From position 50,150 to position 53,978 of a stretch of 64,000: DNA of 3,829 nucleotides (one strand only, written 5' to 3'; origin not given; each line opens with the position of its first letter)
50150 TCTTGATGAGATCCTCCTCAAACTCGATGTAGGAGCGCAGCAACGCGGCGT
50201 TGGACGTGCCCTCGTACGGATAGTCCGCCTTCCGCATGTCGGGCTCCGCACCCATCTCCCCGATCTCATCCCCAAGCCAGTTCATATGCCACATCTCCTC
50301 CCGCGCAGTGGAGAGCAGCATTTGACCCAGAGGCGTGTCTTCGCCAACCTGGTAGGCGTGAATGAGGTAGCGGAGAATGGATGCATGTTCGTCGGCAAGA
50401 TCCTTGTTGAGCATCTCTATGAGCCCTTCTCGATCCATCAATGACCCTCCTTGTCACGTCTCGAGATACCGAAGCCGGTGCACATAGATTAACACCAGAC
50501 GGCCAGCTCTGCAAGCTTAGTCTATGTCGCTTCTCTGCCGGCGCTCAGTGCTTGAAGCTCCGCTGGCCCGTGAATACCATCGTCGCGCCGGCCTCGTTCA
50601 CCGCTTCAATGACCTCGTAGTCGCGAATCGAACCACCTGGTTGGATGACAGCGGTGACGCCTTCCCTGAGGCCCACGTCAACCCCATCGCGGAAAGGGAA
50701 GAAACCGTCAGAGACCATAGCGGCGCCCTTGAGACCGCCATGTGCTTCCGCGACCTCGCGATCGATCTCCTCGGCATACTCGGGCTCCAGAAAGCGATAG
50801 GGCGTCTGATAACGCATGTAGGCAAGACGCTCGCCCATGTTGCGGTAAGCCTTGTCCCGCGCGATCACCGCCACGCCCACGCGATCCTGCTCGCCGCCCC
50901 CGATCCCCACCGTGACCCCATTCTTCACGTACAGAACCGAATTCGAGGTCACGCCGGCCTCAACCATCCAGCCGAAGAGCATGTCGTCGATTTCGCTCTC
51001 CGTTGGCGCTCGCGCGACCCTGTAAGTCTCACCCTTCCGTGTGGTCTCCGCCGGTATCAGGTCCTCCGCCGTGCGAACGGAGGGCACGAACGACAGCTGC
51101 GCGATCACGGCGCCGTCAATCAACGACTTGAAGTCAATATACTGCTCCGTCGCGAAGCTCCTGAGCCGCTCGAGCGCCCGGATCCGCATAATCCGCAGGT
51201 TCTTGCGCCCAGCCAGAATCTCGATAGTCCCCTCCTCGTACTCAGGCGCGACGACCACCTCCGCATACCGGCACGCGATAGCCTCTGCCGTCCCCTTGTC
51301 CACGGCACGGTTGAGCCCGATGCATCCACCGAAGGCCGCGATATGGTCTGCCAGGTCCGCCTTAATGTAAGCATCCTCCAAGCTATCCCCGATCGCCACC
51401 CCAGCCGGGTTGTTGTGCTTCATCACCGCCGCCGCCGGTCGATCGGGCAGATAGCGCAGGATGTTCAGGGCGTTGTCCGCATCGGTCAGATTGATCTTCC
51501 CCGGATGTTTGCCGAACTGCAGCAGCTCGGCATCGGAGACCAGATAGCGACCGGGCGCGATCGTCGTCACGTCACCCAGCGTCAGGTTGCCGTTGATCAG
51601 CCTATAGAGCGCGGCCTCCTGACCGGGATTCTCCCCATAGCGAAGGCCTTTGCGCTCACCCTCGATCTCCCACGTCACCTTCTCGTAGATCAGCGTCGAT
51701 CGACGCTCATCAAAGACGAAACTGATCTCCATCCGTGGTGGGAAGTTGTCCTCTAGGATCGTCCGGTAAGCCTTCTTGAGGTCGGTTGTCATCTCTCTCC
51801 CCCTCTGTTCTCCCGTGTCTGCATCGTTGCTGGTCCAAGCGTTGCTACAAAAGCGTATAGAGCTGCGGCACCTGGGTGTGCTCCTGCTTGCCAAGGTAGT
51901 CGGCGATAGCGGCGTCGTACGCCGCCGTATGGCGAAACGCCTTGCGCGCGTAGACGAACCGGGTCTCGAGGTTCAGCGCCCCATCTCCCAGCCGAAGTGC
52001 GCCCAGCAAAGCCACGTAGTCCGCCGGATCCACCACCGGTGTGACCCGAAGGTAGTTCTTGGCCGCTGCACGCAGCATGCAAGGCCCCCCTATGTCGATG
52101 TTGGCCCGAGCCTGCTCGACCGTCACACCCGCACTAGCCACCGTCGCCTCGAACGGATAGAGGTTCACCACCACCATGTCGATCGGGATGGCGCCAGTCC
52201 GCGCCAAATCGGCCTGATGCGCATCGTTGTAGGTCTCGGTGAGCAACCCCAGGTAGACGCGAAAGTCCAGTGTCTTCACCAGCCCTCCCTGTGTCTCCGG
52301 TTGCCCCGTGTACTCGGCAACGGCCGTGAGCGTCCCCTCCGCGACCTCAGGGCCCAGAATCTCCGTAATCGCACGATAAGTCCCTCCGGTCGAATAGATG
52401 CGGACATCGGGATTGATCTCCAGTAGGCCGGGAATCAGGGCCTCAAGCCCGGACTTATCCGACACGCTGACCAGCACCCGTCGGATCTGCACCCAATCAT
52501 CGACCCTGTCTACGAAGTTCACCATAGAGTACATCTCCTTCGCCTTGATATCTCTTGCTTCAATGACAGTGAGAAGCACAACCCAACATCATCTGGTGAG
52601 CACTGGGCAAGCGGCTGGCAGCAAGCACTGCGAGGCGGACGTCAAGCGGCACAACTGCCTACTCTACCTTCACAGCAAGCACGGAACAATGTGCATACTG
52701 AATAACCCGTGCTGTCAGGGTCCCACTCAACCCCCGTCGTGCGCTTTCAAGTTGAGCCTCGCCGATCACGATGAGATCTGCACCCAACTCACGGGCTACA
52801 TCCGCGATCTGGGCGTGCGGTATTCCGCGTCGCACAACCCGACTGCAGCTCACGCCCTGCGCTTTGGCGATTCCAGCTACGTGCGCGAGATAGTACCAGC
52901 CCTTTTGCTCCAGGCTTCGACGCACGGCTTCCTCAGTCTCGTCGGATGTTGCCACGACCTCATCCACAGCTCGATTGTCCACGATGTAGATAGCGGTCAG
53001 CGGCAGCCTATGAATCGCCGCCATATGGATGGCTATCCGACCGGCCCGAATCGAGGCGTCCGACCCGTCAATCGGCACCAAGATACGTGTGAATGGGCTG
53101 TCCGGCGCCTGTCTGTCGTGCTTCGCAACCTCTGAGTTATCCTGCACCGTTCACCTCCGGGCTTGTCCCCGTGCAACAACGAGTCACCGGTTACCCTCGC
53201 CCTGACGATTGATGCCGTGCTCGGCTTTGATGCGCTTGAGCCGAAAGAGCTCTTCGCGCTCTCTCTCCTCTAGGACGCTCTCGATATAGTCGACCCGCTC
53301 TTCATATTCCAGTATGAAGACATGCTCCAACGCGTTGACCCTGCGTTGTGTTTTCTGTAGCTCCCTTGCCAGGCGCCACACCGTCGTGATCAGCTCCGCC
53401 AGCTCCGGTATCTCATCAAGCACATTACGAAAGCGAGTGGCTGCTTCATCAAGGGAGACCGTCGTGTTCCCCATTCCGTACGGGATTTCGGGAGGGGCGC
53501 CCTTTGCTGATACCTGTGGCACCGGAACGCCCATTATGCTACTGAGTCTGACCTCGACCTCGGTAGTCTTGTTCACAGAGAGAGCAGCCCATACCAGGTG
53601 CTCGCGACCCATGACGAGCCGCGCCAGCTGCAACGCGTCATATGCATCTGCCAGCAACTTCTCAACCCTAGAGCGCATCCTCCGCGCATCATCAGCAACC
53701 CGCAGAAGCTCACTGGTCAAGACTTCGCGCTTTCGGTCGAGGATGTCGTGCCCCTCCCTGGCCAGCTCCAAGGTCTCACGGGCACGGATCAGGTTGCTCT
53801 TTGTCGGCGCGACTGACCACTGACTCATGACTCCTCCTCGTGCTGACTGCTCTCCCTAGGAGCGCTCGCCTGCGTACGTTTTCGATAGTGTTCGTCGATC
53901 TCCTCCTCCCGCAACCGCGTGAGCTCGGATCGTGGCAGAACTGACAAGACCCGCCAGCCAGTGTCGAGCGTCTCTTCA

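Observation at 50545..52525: purH split into two separate genes (IMP cyclohydrolase domain and AICAR transformylase domain)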

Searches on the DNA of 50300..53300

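Call 31: search_rna_families(source=window, start=50300, end=53300, threshold=evalue, max_evalue=1)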
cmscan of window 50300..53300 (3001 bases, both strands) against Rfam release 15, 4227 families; matches with E-value up to 1: 0.
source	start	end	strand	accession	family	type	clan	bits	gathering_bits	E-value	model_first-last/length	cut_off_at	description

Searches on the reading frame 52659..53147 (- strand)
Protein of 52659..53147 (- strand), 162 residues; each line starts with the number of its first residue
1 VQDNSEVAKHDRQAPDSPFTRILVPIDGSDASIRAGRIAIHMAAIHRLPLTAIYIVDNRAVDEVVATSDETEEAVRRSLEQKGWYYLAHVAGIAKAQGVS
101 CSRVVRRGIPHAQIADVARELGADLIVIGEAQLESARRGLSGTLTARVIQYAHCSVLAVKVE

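Call 24: search_protein_families(library=pfam, proteins=[window:52659-53147:-], max_evalue=0.00001)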
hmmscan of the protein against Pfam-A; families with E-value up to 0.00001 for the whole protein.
window:52659-53147:- (162 aa): 1 family
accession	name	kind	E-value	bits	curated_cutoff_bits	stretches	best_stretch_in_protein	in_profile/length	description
PF00582.32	Usp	-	4.5e-23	82.8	24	1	19-160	2-141/141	Universal stress protein family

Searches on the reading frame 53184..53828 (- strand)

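Call 24: search_protein_families(library=pfam, proteins=[window:53184-53828:-], max_evalue=0.00001)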
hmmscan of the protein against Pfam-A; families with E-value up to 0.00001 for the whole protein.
window:53184-53828:- (214 aa): 1 family
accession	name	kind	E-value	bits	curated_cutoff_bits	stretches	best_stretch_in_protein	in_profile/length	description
PF01813.22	ATP-synt_D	-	1e-54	185.9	25.7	1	12-202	1-196/196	ATP synthase subunit D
